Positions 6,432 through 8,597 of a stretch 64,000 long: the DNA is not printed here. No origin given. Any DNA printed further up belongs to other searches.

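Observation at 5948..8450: Tandem adenosine-deaminase domains, the second catalytically degenerate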

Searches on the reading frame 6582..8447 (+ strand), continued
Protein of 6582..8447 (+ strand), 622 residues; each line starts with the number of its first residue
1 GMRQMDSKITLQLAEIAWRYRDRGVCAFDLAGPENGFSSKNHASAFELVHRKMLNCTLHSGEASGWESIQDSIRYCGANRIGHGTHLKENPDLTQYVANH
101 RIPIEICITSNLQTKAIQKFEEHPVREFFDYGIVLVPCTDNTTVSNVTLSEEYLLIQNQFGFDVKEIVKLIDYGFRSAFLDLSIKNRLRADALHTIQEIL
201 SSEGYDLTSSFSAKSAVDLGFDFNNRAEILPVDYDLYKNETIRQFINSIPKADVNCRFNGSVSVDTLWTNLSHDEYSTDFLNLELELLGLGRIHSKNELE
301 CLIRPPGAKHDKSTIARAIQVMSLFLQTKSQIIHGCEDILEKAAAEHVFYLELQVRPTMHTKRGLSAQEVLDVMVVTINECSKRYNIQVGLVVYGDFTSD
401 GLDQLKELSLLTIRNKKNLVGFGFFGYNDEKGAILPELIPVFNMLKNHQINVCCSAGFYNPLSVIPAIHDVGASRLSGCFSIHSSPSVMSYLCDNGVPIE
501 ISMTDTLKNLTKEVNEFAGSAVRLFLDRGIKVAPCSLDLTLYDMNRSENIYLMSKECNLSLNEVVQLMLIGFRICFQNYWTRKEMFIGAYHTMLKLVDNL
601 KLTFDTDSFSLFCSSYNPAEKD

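Call 47: predict_structure(alignment_id=A2)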
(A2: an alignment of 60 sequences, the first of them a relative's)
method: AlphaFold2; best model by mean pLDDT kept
length: 899 residues; sequences in the alignment: 60
mean_pLDDT: 83.3   pTM: 0.82
mean pLDDT of the five models: 83.3, 83.1, 83.1, 82.6, 81.9
residues with pLDDT >= 90: 641; 70-90: 83; 50-70: 17; < 50: 158
segments of 3 or more residues with pLDDT < 50: 1-128, 497-510, 884-899
pLDDT, mean of each block of 10 residues (from residue 1): 34 35 31 30 29 28 28 35 32 32 31 31 44 88 98 97 98 97 95 89 96 98 98 98 97 98 97 98 97 98 95 93 96 94 95 96 97 97 96 95 97 97 98 97 96 95 91 94 83 54 36 76 94 97 96 83 93 96 86 94 96 98 98 97 98 97 98 95 98 97 86 94 97 95 96 95 96 95 92 90 93 94 95 88 92 94 91 85 47 38
secondary structure, 60 per line:
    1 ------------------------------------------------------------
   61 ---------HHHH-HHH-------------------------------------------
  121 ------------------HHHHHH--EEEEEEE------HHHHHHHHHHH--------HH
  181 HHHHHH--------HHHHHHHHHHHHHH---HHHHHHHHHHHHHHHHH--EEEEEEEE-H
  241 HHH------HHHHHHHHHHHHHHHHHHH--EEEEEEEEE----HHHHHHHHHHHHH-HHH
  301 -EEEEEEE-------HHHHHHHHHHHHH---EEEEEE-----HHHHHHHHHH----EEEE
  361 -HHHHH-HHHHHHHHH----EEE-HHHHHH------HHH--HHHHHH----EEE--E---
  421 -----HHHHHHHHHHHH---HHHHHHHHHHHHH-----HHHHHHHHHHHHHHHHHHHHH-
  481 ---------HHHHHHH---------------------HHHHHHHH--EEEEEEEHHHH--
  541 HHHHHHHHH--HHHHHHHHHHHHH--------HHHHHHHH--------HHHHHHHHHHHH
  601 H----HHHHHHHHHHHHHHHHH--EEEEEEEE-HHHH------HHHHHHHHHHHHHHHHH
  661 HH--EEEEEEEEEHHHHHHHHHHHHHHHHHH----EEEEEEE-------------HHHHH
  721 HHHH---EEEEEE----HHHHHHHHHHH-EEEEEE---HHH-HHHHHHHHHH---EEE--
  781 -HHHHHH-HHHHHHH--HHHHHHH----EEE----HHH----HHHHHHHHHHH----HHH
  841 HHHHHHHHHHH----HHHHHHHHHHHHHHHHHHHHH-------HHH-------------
elements in order (helices of 4 or more, strands of 3 or more residues): H70-73 H139-144 E147-153 H160-170 H179-186 H195-208 H212-228 E231-238 H240-243 H250-268 E271-279 H284-296 E302-308 H316-328 E332-337 H343-352 E357-360 H362-366 H368-376 E381-383 H385-390 H402-407 E412-414 H426-437 H441-453 H459-479 H490-496 H518-525 E528-534 H535-538 H541-549 H552-564 H573-580 H589-601 H606-622 E625-632 H634-637 H644-662 E665-673 H674-691 E696-702 H716-724 E728-733 H738-748 E750-755 H763-772 E776-778 H782-787 H789-795 H798-804 E809-811 H823-833 H838-851 H856-876

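Call 50: fold_search(model_id=the predicted structure, library=pdb)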
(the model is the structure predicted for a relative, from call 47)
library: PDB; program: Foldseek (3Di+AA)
matches with E <= 10: 1325; with E <= 0.001: 97
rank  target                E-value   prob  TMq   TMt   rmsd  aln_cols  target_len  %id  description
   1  6n9m                  3.3e-20  1.00  0.36  0.94   2.0       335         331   32  Crystal Structure of Adenosine Deaminase from Salmonella typhimurium with Pentostatin (Deoxycoformycin) (released 2019-02-06)
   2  6n91_A                5.7e-20  1.00  0.36  0.94   1.9       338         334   35  Crystal Structure of Adenosine Deaminase from Vibrio cholerae Complexed with Pentostatin (Deoxycoformycin) (released 2018-12-19)
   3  1fkw                  1.1e-19  1.00  0.35  0.89   1.7       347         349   30  MURINE ADENOSINE DEAMINASE (D295E) (released 1996-08-01)
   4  3iar                  2.9e-19  1.00  0.36  0.88   2.8       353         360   27  The crystal structure of human adenosine deaminase (released 2009-08-11)
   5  1uio                  3.4e-19  1.00  0.35  0.89   1.7       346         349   29  ADENOSINE DEAMINASE (HIS 238 ALA MUTANT) (released 1997-06-24)
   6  1fkx                  4.5e-19  1.00  0.36  0.90   1.8       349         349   30  MURINE ADENOSINE DEAMINASE (D296A) (released 1996-08-01)
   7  1add                  6.5e-19  1.00  0.36  0.90   1.8       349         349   30  A PRE-TRANSITION STATE MIMIC OF AN ENZYME: X-RAY STRUCTURE OF ADENOSINE DEAMINASE WITH BOUND 1-DEAZA-ADENOSINE AND ZINC- (released 1994-01-31)
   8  3t1g                  9.9e-19  1.00  0.36  0.90   1.6       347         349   29  Engineering of organophosphate hydrolase by computational design and directed evolution (released 2012-02-08)
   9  1w1i_E                1.8e-18  1.00  0.36  0.90   1.6       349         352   29  Crystal structure of dipeptidyl peptidase IV (DPPIV or CD26) in complex with adenosine deaminase (released 2004-09-02)
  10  1uip                  2.1e-18  1.00  0.35  0.89   1.7       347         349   30  ADENOSINE DEAMINASE (HIS 238 GLU MUTANT) (released 1997-06-24)
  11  3km8_A                2.6e-18  1.00  0.36  0.90   1.7       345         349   29  Crystal structuore of adenosine deaminase from mus musculus complexed with 9-deazainosine (released 2010-10-20)
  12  7rtg_A                4.8e-18  1.00  0.36  0.90   1.6       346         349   27  Crystal Structure of the Human Adenosine Deaminase 1 (released 2022-01-12)
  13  3rys_A                6.7e-18  1.00  0.35  0.91   2.2       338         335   22  The crystal structure of adenine deaminase (AAur1117) from Arthrobacter aurescens (released 2011-05-25)
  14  4gxw_B                1.5e-17  1.00  0.36  0.86   2.4       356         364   24  Crystal structure of a cog1816 amidohydrolase (target EFI-505188) from Burkhoderia ambifaria, with bound Zn (released 2012-09-12)
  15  3rys_B                2.1e-17  1.00  0.35  0.93   2.1       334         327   23  The crystal structure of adenine deaminase (AAur1117) from Arthrobacter aurescens (released 2011-05-25)
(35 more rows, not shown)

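Call 53: search_protein_families(library=ncbifam, proteins=[P0002], max_evalue=0.00001)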
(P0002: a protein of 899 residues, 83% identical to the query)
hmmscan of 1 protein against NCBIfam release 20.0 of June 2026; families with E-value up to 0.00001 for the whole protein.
P0002 (899 aa): 10 families
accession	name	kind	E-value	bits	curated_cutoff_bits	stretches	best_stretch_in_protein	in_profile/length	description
TIGR01430.1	aden_deam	equivalog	1.4e-111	372.7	216.55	2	145-466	1-320/323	adenosine deaminase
NF006847.0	PRK09358.1-2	equivalog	4e-103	345.1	412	2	135-470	3-353/364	adenosine deaminase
NF006846.0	PRK09358.1-1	equivalog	2.6e-87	293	459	2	142-469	3-330/333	adenosine deaminase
NF006848.0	PRK09358.1-3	equivalog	1.2e-69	235.1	426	2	143-467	2-321/325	adenosine deaminase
NF006854.0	PRK09358.3-1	equivalog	2.8e-65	220.7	530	2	139-468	8-333/344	adenosine deaminase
NF006849.0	PRK09358.1-5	equivalog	2.3e-62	211.1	494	2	141-468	8-336/350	adenosine deaminase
NF006850.0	PRK09358.1-6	equivalog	7.5e-58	195.9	419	2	140-468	3-326/334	adenosine deaminase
NF006856.0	PRK09358.3-3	equivalog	1.8e-21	76.6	510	1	139-436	14-295/316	adenosine deaminase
NF006859.0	PRK09358.3-6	equivalog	9.3e-19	67.7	549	1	139-430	4-278/299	adenosine deaminase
TIGR01431.1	adm_rel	subfamily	5.8e-18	64.9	315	1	219-424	199-418/479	adenosine deaminase-related growth factor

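Call 54: search_protein_families(library=pfam, alignment_id=A2, max_evalue=0.001)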
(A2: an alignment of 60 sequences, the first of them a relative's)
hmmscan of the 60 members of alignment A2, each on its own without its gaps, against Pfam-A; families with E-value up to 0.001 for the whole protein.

A. member 1, P0002 (899 aa): 1 family
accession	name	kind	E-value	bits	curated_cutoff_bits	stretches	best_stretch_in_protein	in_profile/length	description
PF00962.28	A_deaminase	-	2.4e-106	356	27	2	146-466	1-324/330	Adenosine deaminase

B. families by the number of members that match (of 60 scanned): 2 families
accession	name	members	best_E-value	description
PF00962.28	A_deaminase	60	3.7e-126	Adenosine deaminase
PF19326.5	AMP_deaminase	1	6e-05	AMP deaminase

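Call 55: find_encoding_contigs(protein=P0003, flank=3000, max_places=2)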
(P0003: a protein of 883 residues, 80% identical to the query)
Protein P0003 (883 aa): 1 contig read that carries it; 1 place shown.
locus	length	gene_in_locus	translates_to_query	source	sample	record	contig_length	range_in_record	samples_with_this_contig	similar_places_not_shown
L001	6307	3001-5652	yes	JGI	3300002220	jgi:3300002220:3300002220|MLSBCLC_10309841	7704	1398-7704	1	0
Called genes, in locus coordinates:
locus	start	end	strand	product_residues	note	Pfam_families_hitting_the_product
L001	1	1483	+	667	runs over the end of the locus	PF13174:TPR_6 (faint), PF13374:TPR_10 (faint), PF13428:TPR_14 (faint), PF13424:TPR_12 (weak), PF00515:TPR_1 (weak), PF07719:TPR_2 (weak), PF13424:TPR_12 (weak), PF12895:ANAPC3 (weak), +14 more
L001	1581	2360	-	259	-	PF13516:LRR_6 (faint), PF23622:LRR_At1g61320_AtMIF1 (faint)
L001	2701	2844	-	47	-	-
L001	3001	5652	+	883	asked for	PF00962:A_deaminase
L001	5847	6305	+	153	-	?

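Call 56: find_encoding_contigs(protein=P0005, flank=4000, max_places=2)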
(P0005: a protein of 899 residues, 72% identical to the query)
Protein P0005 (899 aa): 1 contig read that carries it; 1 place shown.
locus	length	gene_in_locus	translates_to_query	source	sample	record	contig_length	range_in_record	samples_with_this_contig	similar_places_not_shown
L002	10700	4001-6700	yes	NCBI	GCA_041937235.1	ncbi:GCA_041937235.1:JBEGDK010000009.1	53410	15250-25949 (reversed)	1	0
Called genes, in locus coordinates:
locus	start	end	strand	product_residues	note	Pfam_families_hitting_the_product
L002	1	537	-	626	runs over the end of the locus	PF04547:Anoctamin, PF07810:TMC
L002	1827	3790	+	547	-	PF00620:RhoGAP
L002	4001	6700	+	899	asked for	PF00962:A_deaminase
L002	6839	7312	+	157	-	-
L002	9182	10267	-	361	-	-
